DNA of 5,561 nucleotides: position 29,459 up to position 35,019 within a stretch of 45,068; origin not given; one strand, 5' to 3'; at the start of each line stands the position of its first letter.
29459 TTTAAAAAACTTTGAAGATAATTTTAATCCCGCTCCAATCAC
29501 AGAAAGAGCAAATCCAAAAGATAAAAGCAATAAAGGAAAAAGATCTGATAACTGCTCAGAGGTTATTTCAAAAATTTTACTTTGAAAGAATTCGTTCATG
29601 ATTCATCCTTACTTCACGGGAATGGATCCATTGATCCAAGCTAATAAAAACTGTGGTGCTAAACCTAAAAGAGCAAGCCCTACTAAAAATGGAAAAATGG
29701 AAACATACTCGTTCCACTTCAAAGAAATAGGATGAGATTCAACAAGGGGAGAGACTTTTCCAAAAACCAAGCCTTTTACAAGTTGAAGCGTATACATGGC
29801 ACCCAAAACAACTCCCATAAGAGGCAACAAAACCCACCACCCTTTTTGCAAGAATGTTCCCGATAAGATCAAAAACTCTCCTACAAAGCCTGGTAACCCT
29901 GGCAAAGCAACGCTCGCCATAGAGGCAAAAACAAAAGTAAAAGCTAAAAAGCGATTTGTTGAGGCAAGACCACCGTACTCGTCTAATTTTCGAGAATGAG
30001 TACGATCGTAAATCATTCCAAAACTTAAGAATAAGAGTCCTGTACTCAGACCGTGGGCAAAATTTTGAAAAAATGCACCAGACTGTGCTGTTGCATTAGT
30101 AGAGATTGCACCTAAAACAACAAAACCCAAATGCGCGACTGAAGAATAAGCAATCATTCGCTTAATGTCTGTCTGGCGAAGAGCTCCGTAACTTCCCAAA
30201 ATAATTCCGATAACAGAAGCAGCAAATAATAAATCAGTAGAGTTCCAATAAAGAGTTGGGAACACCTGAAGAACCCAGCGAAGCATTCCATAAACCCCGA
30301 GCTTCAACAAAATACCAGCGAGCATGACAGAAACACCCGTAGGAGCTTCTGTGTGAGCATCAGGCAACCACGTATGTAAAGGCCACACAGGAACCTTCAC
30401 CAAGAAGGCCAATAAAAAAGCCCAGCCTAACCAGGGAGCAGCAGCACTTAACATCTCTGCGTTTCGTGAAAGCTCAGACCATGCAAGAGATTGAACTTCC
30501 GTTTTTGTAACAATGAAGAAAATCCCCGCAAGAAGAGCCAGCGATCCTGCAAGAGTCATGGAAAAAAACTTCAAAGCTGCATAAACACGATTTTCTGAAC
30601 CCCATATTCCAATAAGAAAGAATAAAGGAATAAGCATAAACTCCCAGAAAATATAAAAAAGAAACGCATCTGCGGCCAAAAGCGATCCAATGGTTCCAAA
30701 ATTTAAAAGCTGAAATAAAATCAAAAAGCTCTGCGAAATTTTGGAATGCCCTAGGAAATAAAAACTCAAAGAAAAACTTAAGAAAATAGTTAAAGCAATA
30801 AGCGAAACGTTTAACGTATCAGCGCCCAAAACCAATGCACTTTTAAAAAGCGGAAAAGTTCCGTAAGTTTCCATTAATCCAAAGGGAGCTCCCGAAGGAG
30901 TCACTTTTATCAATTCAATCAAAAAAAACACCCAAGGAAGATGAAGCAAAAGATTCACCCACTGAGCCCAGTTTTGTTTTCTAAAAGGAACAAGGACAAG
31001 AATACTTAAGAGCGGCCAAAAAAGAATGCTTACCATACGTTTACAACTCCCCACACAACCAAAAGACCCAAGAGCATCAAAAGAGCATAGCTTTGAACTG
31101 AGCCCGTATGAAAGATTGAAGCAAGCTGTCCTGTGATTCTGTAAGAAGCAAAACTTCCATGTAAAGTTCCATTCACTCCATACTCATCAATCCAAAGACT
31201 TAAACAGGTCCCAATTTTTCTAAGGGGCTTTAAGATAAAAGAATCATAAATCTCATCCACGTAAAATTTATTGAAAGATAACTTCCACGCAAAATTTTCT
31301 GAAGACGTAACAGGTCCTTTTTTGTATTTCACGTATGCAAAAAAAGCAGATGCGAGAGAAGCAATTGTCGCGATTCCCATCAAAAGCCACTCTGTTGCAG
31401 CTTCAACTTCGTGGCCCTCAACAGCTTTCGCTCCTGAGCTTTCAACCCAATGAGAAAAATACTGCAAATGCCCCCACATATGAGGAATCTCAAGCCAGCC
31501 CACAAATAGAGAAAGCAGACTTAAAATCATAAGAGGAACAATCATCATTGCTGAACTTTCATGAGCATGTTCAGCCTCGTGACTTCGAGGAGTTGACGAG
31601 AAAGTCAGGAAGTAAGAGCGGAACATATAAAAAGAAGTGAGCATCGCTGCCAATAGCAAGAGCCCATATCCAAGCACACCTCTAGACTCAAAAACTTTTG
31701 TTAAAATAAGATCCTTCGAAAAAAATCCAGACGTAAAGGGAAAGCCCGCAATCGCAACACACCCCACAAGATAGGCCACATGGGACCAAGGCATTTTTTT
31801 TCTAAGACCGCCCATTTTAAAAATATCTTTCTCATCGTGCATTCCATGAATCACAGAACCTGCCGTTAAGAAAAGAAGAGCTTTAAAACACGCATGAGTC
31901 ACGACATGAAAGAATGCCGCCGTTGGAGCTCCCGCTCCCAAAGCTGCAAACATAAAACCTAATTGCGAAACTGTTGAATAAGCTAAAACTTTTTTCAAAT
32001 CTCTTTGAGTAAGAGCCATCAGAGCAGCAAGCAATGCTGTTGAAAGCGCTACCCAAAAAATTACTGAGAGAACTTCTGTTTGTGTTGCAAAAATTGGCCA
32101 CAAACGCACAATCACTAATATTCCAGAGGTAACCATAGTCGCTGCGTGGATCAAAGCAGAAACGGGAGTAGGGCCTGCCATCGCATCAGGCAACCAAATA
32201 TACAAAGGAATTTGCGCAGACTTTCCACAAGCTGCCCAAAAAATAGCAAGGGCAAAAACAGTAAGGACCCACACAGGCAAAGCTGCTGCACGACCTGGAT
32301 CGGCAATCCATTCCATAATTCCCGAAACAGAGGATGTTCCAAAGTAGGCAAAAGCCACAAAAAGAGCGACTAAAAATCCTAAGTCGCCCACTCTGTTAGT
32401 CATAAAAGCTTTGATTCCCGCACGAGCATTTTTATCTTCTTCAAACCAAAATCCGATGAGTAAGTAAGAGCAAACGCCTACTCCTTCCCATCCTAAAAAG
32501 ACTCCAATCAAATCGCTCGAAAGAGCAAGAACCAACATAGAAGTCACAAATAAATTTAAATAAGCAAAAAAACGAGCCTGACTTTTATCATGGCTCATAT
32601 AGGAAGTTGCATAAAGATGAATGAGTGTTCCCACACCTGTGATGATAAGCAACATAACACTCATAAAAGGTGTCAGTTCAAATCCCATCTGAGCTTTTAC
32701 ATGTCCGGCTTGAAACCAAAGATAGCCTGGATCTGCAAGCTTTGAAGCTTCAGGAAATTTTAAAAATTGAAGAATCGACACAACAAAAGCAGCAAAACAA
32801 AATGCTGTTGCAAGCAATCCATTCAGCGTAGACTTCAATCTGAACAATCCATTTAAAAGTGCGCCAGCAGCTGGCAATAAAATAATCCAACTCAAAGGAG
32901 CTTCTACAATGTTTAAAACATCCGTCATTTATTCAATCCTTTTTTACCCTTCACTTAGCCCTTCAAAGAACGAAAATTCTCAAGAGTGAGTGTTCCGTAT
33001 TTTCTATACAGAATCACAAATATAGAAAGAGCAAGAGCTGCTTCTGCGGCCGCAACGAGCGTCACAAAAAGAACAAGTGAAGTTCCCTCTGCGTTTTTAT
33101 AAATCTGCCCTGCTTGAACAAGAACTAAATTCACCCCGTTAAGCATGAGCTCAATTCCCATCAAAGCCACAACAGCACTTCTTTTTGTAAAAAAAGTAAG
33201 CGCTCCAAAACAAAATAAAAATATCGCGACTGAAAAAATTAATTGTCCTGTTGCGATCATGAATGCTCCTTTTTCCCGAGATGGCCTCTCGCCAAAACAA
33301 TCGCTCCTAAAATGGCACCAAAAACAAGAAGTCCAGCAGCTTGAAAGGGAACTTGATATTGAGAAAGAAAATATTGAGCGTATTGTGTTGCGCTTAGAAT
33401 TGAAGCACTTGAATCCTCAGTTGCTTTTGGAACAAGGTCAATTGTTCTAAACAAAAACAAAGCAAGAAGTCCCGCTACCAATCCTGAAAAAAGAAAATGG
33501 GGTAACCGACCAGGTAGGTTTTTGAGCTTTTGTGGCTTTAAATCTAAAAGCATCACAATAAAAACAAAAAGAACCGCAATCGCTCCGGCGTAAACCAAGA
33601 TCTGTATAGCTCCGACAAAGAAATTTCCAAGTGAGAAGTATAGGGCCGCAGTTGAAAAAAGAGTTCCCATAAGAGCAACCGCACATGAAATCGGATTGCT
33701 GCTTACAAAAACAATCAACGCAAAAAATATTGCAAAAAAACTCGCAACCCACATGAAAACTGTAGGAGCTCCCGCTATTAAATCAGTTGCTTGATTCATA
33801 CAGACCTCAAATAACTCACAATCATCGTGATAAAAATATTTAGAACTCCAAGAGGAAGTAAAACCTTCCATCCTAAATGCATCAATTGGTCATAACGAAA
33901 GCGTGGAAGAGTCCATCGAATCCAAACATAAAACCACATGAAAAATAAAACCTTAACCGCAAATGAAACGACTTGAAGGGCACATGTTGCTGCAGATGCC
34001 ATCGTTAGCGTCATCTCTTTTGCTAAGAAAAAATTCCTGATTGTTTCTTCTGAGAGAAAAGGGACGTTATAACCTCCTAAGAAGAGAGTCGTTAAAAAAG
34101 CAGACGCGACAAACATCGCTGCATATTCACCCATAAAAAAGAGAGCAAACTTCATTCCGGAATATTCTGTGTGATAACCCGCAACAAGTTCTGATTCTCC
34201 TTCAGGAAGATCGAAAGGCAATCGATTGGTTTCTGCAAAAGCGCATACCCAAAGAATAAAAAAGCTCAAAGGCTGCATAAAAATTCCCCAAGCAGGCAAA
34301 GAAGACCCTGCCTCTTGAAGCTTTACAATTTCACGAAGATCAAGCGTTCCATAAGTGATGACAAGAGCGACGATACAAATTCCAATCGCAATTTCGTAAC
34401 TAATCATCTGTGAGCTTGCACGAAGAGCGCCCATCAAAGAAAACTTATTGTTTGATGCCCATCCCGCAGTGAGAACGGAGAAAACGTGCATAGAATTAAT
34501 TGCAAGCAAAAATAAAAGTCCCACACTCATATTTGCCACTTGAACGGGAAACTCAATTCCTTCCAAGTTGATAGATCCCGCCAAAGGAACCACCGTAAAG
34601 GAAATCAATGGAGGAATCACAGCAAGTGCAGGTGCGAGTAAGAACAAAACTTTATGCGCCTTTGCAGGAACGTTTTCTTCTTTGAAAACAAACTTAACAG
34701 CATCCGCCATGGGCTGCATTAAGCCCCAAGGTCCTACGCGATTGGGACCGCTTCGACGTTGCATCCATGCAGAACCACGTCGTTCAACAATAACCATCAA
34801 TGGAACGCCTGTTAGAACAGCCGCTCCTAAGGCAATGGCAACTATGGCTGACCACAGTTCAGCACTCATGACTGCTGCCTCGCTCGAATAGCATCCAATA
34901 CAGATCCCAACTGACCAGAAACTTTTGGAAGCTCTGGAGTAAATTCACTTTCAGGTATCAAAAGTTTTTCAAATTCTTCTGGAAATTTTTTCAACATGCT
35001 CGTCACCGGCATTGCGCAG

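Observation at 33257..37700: nuo operon that skips nuoB, nuoD, nuoG and nuoI, with coupled junctions that leave no room for them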

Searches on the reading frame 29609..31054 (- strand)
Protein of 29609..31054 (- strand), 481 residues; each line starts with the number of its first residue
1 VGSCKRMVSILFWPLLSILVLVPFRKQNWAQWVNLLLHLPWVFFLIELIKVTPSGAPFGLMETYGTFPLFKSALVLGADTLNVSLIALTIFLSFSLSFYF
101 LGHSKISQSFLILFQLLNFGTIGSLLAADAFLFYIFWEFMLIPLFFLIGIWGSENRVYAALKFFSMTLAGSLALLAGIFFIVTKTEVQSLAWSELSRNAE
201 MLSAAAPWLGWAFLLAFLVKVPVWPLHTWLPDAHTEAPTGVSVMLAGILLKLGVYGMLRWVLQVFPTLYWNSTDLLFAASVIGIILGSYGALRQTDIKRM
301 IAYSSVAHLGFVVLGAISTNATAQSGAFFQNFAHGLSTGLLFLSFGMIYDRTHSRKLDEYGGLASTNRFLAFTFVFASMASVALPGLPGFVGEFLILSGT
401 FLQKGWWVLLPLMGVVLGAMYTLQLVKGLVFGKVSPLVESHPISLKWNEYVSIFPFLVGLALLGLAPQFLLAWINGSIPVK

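Call 3: search_protein_families(library=pfam, proteins=[window:29609-31054:-])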
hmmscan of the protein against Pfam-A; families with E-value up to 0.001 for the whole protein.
window:29609-31054:- (481 aa): 1 family
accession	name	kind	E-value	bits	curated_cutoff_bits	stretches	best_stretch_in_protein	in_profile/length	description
PF00361.26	Proton_antipo_M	-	1.9e-73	247.7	21.5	1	127-416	1-292/294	NADH:quinone oxidoreductase/Mrp antiporter, TM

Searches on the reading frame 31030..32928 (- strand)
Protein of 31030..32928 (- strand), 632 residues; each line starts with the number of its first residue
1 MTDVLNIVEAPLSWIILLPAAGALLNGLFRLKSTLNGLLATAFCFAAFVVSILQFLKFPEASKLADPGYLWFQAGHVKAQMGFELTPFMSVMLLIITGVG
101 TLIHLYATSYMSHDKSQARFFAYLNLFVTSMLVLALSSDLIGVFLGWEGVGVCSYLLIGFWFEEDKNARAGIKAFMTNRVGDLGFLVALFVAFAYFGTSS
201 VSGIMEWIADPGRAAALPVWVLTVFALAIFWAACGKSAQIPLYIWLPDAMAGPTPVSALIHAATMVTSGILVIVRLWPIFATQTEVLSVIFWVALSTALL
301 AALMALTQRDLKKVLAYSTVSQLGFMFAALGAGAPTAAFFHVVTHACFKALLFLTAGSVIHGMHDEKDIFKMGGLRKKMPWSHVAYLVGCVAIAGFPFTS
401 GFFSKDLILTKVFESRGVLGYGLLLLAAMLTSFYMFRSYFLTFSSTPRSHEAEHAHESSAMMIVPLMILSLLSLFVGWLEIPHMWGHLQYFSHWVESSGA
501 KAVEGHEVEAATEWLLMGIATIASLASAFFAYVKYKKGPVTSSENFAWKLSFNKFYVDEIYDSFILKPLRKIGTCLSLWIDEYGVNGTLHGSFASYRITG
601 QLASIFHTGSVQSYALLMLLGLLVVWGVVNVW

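Call 3: search_protein_families(library=pfam, proteins=[window:31030-32928:-])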
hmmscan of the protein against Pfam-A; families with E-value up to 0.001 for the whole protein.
window:31030-32928:- (632 aa): 3 families
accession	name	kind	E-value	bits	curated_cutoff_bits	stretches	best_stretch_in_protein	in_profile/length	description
PF00361.26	Proton_antipo_M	-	5.7e-80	269.1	21.5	1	137-430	1-293/294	NADH:quinone oxidoreductase/Mrp antiporter, TM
PF00662.26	Proton_antipo_N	-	2.4e-17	63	24.5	1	71-121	1-51/51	NADH-Ubiquinone oxidoreductase (complex I), chain 5 N-terminus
PF01010.25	Proton_antipo_C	-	6.1e-09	36.3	26.8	1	438-531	76-169/243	NADH-dehyrogenase subunit F, TMs, (complex I) C-terminus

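Call 105: predict_structure(alignment_id=A4)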
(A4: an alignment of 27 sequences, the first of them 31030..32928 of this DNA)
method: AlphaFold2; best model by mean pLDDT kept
length: 632 residues; sequences in the alignment: 27
mean_pLDDT: 75.2   pTM: 0.79
mean pLDDT of the five models: 75.2, 73.7, 72.5, 71.8, 71.5
residues with pLDDT >= 90: 133; 70-90: 300; 50-70: 113; < 50: 86
segments of 3 or more residues with pLDDT < 50: 240-243, 479-488, 498-508, 552-558, 579-616, 630-632
pLDDT, mean of each block of 10 residues (from residue 1): 61 88 86 82 96 80 56 54 75 90 93 84 91 88 86 76 64 70 87 86 83 81 85 65 51 72 75 77 85 88 86 86 89 84 88 92 87 92 96 87 81 87 91 94 86 87 95 69 42 51 48 81 92 78 54 46 53 51 40 37 34 47 59 42
secondary structure, 60 per line:
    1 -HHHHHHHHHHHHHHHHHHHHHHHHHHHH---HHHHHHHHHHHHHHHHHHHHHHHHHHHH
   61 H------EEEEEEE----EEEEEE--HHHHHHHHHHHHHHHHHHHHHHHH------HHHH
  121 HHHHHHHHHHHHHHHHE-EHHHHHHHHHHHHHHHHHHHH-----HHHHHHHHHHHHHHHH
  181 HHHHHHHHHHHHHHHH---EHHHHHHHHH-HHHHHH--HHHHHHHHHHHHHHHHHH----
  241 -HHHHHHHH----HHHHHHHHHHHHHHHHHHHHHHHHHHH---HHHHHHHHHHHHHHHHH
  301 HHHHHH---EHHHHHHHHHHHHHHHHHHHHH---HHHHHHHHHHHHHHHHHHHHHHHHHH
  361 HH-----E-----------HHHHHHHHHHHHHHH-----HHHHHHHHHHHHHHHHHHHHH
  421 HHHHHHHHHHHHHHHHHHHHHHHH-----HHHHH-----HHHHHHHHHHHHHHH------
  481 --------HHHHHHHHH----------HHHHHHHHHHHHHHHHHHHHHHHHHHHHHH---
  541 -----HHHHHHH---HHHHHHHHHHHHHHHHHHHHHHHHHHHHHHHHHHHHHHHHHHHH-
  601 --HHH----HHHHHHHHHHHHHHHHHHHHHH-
elements in order: H2-29 H33-61 E68-74 E79-84 H87-110 H117-136 H140-159 H165-196 H201-209 H211-216 H219-236 H242-249 H254-280 H284-306 H311-331 H335-362 H380-394 H400-444 H450-454 H460-474 H489-497 H508-537 H546-552 H556-599 H610-631

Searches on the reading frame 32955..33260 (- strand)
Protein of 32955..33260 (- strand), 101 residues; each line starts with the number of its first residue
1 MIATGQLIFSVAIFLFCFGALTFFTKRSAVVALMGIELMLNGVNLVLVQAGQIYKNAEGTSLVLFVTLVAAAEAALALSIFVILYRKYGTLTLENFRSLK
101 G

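Call 3: search_protein_families(library=pfam, proteins=[window:32955-33260:-])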
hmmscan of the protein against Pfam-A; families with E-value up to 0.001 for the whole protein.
window:32955-33260:- (101 aa): 1 family
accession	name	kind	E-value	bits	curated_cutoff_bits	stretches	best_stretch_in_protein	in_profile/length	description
PF00420.29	Oxidored_q2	-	2.3e-21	75.8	26.1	1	9-101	3-95/95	NADH-ubiquinone/plastoquinone oxidoreductase chain 4L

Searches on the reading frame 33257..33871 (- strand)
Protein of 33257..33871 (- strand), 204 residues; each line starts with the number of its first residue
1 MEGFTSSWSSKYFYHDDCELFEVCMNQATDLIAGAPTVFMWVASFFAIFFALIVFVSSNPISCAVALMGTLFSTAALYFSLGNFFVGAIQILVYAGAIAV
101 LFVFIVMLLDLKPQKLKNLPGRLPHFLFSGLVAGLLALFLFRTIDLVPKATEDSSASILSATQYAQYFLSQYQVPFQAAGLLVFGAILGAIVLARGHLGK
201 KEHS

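Call 3: search_protein_families(library=pfam, proteins=[window:33257-33871:-])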
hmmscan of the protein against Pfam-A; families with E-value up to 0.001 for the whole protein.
window:33257-33871:- (204 aa): 1 family
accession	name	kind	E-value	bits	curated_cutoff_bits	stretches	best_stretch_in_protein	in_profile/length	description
PF00499.25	Oxidored_q3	-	5.2e-28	98.1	33.2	1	50-193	1-146/146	NADH-ubiquinone/plastoquinone oxidoreductase chain 6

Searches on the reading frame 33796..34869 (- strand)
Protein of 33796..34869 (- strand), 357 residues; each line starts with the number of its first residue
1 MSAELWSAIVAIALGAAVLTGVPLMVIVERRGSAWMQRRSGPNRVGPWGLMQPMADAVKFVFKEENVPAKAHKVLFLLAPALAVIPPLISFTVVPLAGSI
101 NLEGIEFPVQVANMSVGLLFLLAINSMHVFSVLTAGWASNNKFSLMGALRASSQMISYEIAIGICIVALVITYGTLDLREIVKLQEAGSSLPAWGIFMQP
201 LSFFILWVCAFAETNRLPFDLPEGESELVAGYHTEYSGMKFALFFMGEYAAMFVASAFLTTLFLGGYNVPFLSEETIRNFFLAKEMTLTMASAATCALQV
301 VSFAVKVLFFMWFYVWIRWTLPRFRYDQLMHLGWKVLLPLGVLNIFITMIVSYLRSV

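Call 3: search_protein_families(library=pfam, proteins=[window:33796-34869:-])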
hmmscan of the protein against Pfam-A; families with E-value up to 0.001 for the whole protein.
window:33796-34869:- (357 aa): 1 family
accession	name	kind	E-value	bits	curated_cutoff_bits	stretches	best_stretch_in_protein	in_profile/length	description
PF00146.26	NADHdh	-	5.4e-115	384.3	27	1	12-348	4-297/298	NADH dehydrogenase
